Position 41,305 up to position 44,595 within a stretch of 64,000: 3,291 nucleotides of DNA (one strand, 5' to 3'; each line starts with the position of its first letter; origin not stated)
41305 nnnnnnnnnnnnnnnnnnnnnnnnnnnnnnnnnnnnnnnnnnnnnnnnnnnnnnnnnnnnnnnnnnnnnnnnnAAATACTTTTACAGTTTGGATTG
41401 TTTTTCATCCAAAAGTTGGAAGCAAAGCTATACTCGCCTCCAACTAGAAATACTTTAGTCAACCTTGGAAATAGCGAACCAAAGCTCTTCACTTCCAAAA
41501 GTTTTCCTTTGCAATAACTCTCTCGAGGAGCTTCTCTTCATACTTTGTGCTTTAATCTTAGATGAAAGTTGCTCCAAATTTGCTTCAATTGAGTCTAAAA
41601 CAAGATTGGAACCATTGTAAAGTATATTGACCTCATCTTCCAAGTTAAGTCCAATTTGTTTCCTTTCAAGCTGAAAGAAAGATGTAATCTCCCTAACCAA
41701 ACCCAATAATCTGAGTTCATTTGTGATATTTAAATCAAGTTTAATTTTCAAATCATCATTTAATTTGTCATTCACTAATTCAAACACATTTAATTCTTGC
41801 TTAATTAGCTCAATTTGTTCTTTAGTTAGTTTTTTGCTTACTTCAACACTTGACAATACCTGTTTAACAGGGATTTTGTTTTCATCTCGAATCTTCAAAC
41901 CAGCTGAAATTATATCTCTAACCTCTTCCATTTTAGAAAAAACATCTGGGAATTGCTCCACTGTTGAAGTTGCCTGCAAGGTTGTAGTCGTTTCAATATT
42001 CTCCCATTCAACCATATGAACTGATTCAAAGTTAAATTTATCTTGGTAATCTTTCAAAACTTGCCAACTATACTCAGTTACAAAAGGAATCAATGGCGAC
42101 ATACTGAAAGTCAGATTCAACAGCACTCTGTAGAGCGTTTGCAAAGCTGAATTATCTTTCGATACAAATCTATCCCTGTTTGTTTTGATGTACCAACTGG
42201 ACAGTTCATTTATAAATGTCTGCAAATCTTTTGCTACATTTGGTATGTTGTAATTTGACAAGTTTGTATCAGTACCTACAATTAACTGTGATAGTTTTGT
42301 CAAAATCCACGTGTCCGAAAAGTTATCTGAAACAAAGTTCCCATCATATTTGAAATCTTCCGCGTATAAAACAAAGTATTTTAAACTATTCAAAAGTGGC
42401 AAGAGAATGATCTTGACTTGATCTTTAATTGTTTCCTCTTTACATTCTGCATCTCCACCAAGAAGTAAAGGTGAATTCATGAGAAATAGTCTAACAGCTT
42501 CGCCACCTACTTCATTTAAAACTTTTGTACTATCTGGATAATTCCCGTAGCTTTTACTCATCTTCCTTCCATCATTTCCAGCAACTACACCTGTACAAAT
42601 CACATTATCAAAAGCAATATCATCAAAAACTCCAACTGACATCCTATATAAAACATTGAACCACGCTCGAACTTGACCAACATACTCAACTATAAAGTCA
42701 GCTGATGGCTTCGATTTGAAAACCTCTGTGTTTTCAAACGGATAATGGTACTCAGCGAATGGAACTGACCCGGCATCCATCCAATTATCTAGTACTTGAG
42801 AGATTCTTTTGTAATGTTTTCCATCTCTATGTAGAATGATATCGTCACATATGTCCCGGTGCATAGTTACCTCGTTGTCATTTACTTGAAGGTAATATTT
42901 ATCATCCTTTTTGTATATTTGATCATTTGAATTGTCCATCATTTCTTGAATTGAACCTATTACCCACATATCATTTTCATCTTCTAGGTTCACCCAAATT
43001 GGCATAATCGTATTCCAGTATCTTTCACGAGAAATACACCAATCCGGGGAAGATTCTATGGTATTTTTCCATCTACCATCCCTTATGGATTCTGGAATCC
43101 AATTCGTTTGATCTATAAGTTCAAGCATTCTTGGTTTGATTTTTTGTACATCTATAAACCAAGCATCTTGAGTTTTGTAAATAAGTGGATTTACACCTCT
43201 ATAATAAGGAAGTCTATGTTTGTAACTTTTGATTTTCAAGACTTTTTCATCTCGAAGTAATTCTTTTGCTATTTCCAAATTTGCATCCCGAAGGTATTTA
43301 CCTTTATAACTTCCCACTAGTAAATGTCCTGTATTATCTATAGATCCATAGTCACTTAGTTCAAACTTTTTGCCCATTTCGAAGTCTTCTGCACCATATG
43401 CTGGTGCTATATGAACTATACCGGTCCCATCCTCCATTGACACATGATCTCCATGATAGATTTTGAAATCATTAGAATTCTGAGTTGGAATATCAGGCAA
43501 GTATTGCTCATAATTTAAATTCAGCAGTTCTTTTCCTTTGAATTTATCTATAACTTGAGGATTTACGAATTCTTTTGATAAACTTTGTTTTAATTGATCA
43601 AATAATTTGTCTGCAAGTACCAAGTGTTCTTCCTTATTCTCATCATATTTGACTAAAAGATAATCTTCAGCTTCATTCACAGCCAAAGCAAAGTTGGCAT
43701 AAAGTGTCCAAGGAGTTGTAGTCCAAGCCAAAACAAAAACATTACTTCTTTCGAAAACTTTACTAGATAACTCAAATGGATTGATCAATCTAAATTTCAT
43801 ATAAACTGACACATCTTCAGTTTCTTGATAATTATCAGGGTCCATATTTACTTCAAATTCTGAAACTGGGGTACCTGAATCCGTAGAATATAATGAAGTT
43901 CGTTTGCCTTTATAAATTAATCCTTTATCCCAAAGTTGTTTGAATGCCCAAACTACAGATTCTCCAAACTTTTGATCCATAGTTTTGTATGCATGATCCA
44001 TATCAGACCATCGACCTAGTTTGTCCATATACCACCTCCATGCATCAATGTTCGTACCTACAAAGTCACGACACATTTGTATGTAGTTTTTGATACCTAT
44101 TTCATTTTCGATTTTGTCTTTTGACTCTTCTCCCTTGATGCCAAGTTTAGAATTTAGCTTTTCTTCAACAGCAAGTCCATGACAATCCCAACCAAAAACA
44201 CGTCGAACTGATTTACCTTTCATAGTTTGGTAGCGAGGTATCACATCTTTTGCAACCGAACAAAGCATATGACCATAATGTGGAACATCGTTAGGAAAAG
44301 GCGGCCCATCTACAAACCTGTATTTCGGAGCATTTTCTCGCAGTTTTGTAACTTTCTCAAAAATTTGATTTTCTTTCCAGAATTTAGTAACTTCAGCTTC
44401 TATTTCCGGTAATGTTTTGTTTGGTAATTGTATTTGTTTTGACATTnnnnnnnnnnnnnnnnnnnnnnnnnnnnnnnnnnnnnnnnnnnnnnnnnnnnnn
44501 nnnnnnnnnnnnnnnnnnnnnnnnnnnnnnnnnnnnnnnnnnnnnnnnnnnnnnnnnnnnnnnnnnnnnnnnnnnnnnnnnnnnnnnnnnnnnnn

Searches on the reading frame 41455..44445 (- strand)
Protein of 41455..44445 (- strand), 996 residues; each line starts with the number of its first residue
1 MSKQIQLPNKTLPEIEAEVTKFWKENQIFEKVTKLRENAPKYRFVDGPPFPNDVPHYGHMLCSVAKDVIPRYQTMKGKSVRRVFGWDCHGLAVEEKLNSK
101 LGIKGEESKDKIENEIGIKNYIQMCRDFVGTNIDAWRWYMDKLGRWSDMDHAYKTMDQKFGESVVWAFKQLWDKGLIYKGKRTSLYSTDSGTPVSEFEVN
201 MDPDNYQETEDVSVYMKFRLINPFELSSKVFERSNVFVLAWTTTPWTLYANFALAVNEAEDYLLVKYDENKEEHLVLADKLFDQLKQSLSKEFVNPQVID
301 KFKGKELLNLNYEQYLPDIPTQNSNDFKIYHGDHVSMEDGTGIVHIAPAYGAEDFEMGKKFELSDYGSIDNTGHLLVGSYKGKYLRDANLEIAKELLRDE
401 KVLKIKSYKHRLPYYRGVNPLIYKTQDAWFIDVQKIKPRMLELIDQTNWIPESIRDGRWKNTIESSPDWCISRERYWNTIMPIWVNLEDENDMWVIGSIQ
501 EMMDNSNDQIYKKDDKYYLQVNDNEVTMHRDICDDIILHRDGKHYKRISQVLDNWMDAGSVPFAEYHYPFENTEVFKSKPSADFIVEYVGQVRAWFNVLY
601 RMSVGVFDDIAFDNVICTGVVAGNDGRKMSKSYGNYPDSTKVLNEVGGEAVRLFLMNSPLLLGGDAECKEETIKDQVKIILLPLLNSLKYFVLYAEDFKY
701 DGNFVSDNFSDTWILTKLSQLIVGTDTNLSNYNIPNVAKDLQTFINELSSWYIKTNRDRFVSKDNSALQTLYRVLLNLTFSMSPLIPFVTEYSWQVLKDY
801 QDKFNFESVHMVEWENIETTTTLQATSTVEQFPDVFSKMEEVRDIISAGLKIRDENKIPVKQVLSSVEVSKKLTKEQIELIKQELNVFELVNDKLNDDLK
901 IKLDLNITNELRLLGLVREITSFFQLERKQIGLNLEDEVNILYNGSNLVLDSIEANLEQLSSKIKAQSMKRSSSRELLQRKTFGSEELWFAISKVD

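Call 25: search_protein_families(library=pfam, proteins=[window:41455-44445:-], max_evalue=0.001)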
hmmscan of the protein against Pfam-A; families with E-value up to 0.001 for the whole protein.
window:41455-44445:- (996 aa): 4 families
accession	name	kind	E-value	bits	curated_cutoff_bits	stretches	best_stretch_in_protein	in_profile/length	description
PF00133.28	tRNA-synt_1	-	3.7e-110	369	22.7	1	19-660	2-407/414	tRNA synthetases class I (I, L, M and V)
PF08264.19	Anticodon_1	-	1e-25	90.7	25.1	1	711-865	1-145/148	Anticodon-binding domain of tRNA ligase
PF09334.17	tRNA-synt_1g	-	5.4e-14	52.2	20.1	1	49-199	8-135/391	tRNA synthetases class I (M)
PF19302.4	DUF5915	-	9.1e-11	42.1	27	1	868-994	65-194/195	Domain of unknown function (DUF5915)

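Call 39: find_homologous_proteins(query=window:41455-44445:-, max_evalue=1e-50)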
Query window:41455-44445:- (996 aa): 7999 proteins with E <= 1e-50 among 8000 candidates; the best 120 are listed.
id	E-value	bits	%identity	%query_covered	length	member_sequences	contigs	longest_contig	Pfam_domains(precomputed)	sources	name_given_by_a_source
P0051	0.0e+0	2287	100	100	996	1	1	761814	PF09334.18,PF08264.20,PF00133.29,PF19302.5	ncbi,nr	ncbi:isoleucine--tRNA ligase [bacterium]|nr:MAG: isoleucine--tRNA ligase [bacterium]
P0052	0.0e+0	1378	60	99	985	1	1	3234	PF09334.18,PF08264.20,PF00133.29,PF19302.5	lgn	-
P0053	0.0e+0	1280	61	91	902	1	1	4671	PF09334.18,PF08264.20,PF00133.29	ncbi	-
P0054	0.0e+0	1249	56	71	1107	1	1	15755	PF09334.18,PF08264.20,PF00133.29,PF00293.35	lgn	-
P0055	0.0e+0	1247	73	72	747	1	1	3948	PF08264.20,PF00133.29,PF19302.5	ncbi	-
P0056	0.0e+0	1015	48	99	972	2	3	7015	PF09334.18,PF08264.20,PF00133.29,PF19302.5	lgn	-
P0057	3.0e-280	950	47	97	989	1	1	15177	PF09334.18,PF08264.20,PF00133.29,PF19302.5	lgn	-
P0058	4.5e-280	950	44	71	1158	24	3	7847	PF09334.18,PF01406.26,PF08264.20,PF00133.29,PF00293.35,PF19302.5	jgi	-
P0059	2.2e-278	944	43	70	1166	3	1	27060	PF09334.18,PF08264.20,PF00133.29,PF00293.35,PF19302.5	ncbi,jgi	ncbi:MAG: class I tRNA ligase family protein [bacterium]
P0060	7.8e-277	939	46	98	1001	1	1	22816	PF09334.18,PF08264.20,PF00133.29,PF19302.5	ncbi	-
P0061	6.7e-276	936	46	99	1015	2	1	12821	PF09334.18,PF08264.20,PF00133.29,PF19302.5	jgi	jgi:isoleucyl-tRNA synthetase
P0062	8.0e-276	936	46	98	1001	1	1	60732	PF09334.18,PF08264.20,PF00133.29,PF19302.5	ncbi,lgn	-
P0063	4.0e-275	933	46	97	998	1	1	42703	PF09334.18,PF01406.26,PF08264.20,PF00133.29,PF19302.5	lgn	-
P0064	1.4e-274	932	46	97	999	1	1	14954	PF09334.18,PF08264.20,PF00133.29,PF19302.5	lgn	-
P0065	1.5e-274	932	48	93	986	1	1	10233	PF09334.18,PF08264.20,PF00133.29,PF19302.5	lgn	-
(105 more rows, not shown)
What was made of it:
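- Relatives of this organism do exist in the databases, with IleRS at 60-73% identity (call 39).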

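Call 44: find_encoding_contigs(protein=P0051, flank=10000, max_places=3)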
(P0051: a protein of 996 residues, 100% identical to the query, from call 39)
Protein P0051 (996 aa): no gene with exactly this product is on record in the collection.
